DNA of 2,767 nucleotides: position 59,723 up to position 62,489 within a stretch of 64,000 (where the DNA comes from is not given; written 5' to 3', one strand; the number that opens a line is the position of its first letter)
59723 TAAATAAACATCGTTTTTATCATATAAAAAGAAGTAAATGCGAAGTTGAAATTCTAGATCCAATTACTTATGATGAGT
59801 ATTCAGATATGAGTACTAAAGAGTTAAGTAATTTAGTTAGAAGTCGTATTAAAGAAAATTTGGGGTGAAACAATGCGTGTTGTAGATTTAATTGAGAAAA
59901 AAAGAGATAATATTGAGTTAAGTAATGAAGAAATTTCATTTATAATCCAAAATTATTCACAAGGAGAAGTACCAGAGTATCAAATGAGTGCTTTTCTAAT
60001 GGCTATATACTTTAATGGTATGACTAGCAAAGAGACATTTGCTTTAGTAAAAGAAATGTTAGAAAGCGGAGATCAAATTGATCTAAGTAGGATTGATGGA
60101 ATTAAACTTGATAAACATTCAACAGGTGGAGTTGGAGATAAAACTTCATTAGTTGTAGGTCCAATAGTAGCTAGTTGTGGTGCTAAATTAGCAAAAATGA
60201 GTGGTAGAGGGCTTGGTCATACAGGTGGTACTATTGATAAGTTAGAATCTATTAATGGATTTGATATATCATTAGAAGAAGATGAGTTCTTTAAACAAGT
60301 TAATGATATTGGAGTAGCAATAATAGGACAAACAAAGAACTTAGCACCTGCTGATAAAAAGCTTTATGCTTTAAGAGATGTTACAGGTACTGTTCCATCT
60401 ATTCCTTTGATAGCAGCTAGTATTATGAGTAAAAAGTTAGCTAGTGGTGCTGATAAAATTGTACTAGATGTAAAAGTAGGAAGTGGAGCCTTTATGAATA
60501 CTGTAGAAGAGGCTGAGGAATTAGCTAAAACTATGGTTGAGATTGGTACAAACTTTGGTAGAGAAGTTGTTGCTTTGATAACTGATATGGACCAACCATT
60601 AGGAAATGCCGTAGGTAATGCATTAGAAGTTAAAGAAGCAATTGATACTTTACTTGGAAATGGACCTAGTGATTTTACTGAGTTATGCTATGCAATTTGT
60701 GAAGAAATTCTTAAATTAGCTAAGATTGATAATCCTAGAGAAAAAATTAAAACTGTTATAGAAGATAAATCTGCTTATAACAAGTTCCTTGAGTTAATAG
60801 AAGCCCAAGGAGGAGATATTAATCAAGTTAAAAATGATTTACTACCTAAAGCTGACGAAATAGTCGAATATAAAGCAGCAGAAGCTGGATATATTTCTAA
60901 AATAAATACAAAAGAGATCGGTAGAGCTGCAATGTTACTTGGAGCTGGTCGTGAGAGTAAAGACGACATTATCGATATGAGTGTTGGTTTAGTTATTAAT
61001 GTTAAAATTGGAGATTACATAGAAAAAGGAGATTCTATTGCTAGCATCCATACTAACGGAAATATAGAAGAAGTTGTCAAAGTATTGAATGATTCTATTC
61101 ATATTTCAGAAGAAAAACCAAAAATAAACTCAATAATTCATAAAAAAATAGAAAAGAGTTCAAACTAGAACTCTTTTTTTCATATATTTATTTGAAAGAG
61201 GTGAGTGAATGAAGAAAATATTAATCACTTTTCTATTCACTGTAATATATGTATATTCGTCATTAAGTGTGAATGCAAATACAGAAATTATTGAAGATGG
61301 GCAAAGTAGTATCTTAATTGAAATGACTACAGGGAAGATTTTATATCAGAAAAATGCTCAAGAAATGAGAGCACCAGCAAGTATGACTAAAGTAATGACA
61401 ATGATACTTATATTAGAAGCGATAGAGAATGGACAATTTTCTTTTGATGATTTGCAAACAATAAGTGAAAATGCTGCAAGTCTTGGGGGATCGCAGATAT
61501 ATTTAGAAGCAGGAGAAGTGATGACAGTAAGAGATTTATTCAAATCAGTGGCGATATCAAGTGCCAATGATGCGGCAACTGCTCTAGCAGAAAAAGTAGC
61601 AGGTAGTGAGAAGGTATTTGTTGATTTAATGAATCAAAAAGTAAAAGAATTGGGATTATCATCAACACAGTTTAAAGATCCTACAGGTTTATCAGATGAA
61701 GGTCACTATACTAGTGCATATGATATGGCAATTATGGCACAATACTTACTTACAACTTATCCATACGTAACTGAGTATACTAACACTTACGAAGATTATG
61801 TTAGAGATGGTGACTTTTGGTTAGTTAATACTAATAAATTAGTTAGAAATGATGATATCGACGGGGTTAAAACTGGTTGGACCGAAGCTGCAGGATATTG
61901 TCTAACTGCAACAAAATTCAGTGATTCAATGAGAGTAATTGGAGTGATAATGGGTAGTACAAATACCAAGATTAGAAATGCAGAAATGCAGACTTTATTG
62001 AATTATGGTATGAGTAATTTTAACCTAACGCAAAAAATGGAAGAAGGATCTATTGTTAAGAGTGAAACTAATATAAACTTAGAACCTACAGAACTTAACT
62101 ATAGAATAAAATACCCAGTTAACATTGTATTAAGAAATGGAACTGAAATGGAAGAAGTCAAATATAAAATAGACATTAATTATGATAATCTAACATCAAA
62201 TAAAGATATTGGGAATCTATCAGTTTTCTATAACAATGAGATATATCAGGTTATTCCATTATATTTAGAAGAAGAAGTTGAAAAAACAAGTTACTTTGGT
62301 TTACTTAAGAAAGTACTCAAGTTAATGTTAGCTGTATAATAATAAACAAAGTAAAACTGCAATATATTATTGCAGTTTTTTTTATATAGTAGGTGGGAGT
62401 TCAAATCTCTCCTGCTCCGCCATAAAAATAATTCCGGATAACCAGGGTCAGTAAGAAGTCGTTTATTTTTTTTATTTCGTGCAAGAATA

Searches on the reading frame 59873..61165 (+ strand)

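Call 65: search_protein_families(library=pfam, proteins=[window:59873-61165:+], max_evalue=0.001)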
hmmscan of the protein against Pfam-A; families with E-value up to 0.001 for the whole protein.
window:59873-61165:+ (431 aa): 3 families
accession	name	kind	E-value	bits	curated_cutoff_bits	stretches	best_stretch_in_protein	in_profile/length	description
PF00591.27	Glycos_transf_3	-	4.9e-46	157.9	27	1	78-284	4-231/253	Glycosyl transferase family, a/b domain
PF07831.19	PYNP_C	-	3.4e-23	81.5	27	1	340-412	1-75/75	Pyrimidine nucleoside phosphorylase C-terminal domain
PF02885.22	Glycos_trans_3N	-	1.7e-22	79.3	26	1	5-66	2-63/63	Glycosyl transferase family, helical bundle domain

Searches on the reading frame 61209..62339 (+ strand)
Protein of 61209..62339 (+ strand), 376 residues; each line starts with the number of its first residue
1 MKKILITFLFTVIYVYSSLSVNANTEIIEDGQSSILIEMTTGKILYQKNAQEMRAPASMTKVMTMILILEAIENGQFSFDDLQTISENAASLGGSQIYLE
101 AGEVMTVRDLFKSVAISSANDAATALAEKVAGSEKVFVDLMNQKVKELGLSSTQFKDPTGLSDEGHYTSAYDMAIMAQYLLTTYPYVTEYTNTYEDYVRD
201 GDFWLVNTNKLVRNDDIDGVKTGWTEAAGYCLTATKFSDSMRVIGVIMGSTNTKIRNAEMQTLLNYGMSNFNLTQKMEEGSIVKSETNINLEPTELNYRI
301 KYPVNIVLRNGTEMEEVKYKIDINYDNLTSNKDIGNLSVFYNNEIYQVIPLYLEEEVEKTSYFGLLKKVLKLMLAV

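Call 7: find_encoding_contigs(protein=window:61209-62339:+, flank=10000, max_places=6)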
Protein window:61209-62339:+ (376 aa): no gene with exactly this product is on record in the collection.

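Call 11: search_protein_families(library=pfam, proteins=[window:61209-62336:+], max_evalue=1)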
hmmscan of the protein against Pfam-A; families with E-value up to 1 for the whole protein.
window:61209-62336:+ (376 aa): 5 families
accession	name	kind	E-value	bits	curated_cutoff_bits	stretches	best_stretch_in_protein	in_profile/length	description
PF00768.25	Peptidase_S11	-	3.3e-76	256.3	27.6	1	30-251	11-238/239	D-alanyl-D-alanine carboxypeptidase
PF13354.11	Beta-lactamase2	-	6.3e-12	45.7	22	1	39-181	7-147/214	Beta-lactamase enzyme family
PF02113.21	Peptidase_S13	-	0.00031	20.1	22.8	1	28-73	14-60/444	D-Ala-D-Ala carboxypeptidase 3 (S13) family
PF07943.18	PBP5_C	-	0.001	19.6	21.2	1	271-359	1-91/91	Penicillin-binding protein 5, C-terminal domain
PF00144.29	Beta-lactamase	-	0.0067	16.1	27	1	57-110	53-99/329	Beta-lactamase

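Call 12: search_protein_families(library=ncbifam, proteins=[window:61209-62336:+], max_evalue=1)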
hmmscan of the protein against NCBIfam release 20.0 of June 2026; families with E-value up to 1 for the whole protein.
window:61209-62336:+ (376 aa): 14 families
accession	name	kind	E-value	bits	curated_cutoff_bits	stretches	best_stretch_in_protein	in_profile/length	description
NF008489.0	PRK11397.1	equivalog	6.6e-55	186.4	610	1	24-371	31-386/389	serine-type D-Ala-D-Ala carboxypeptidase DacD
NF008059.0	PRK10793.1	equivalog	6e-53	180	694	1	30-374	45-398/403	D-alanyl-D-alanine carboxypeptidase DacA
NF038273.1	strep_PBP3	exception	8e-52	176.6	490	1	2-338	1-364/407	D-alanyl-D-alanine carboxypeptidase PBP3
NF007445.0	PRK10001.1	equivalog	1.1e-44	152.9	765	1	30-363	38-380/400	serine-type D-Ala-D-Ala carboxypeptidase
NF038258.2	PBP4_Staph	exception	2.6e-40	138.4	500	1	33-260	43-289/366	penicillin-binding protein PBP4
NF008668.0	PRK11669.1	equivalog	1.8e-30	106.1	294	1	31-250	43-263/316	D-alanyl-D-alanine endopeptidase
NF000471.1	vanY_of_D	exception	4.4e-24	85.4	625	1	32-253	100-338/354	transpeptidase-like D-Ala-D-Ala carboxypeptidase VanY-D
NF033103.1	bla_class_A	equivalog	0.00021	20.5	200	1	38-137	19-118/257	class A beta-lactamase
NF000232.1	lactamase_L2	exception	0.0015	18.1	540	1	37-136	63-161/303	L2 family extended-spectrum class A beta-lactamase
TIGR00666.1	PBP4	equivalog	0.0077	15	107.8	1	41-79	1-38/397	D-alanyl-D-alanine carboxypeptidase/D-alanyl-D-alanine endopeptidase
NF050797.1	blaCESS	exception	0.0086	15.4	525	1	51-135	69-153/296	CESS family extended-spectrum class A beta-lactamase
NF033386.1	blaARL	exception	0.0093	15.4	620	1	1-137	1-140/282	ARL family class A beta-lactamase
NF008322.0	PRK11113.1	equivalog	0.011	14.2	527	1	3-80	5-83/477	serine-type D-Ala-D-Ala carboxypeptidase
NF000531.2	blaTEM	exception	0.027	13.9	625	1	34-182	44-193/286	TEM family class A beta-lactamase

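Call 60: find_related_loci(query=window:61209-62336:+, collection=metagenome_contigs, flank=6000)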
Query window:61209-62336:+ (376 aa) in metagenome_contigs; peptide patterns used: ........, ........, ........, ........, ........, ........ (x = any residue, [..] = any of these).
84 stretches matched a pattern; 7 encode a relative of the query (tblastn E <= 1e-3); 7 distinct loci.
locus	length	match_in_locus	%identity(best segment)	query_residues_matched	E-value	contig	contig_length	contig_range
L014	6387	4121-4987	46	1-271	4e-75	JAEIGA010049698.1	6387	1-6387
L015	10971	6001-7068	33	4-363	6e-56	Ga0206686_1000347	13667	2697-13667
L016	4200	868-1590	41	30-271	5e-55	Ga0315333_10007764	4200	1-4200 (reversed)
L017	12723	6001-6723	39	30-271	4e-54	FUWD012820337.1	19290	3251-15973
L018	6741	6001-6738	39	4-252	6e-50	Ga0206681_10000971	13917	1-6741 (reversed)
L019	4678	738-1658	32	31-320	2e-44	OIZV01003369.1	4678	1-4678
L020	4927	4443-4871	38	32-171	1e-19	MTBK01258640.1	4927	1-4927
